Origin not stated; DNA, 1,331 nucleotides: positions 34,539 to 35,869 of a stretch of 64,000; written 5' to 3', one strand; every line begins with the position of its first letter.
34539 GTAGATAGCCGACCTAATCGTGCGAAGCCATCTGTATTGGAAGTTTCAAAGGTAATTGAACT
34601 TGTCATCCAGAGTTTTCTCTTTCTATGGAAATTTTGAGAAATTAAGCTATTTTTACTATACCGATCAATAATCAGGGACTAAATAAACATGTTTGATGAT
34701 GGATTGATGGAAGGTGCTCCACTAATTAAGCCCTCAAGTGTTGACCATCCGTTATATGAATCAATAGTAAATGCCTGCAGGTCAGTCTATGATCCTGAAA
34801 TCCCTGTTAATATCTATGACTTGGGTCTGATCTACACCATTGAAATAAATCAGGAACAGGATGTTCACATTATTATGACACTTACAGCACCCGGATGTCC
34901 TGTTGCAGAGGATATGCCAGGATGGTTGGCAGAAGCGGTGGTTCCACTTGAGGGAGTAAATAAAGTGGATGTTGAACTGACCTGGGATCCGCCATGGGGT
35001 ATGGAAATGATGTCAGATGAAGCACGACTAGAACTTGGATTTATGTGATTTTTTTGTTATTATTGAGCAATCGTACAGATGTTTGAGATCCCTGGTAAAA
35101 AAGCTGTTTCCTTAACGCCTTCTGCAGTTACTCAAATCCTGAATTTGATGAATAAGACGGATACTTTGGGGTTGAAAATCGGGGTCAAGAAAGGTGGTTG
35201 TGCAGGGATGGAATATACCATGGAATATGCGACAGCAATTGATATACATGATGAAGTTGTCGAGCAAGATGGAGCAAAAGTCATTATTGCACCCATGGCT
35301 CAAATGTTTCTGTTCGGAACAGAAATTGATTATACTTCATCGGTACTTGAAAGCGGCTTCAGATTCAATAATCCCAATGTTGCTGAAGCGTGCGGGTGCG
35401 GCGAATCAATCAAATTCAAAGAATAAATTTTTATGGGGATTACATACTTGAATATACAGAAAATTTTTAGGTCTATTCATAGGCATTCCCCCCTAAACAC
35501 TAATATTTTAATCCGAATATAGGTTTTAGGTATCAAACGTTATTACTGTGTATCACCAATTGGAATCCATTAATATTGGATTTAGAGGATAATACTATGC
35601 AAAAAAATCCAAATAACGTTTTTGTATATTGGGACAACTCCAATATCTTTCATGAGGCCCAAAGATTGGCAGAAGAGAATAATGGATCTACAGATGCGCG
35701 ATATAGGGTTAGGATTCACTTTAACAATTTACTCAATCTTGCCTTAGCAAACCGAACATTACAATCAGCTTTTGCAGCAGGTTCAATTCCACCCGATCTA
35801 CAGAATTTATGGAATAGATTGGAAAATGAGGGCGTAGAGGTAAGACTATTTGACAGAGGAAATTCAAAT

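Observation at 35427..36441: Transposon-like cassette with TIRs and target-site duplication whose only gene is an NYN/PIN-like nuclease, with no transposase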

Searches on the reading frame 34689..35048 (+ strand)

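Call 6: search_protein_families(library=pfam, proteins=[window:34689-35048:+], max_evalue=0.01)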
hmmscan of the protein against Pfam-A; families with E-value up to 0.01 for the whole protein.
window:34689-35048:+ (119 aa): 1 family
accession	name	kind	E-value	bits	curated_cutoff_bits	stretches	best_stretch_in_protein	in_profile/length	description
PF01883.24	FeS_assembly_P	-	3.5e-18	66.1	23.5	1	25-95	3-73/73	Iron-sulfur cluster assembly protein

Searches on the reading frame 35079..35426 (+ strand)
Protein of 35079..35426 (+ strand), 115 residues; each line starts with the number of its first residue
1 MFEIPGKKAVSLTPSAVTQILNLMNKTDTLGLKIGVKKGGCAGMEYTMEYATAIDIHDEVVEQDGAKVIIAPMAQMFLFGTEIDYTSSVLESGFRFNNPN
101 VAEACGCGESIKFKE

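Call 6: search_protein_families(library=pfam, proteins=[window:35079-35426:+], max_evalue=0.01)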
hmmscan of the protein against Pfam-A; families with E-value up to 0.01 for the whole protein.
window:35079-35426:+ (115 aa): 1 family
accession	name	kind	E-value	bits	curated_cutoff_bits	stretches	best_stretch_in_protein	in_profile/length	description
PF01521.26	Fe-S_biosyn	-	7e-18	65.3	26.3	1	10-109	3-110/110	Iron-sulphur cluster biosynthesis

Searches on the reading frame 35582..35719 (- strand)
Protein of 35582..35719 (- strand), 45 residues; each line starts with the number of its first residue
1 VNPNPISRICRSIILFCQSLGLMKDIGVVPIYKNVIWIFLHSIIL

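Call 80: search_protein_families(library=pfam, proteins=[window:35582-35719:-], max_evalue=0.01)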
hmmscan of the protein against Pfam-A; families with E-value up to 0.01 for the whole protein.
window:35582-35719:- (45 aa): 0 families
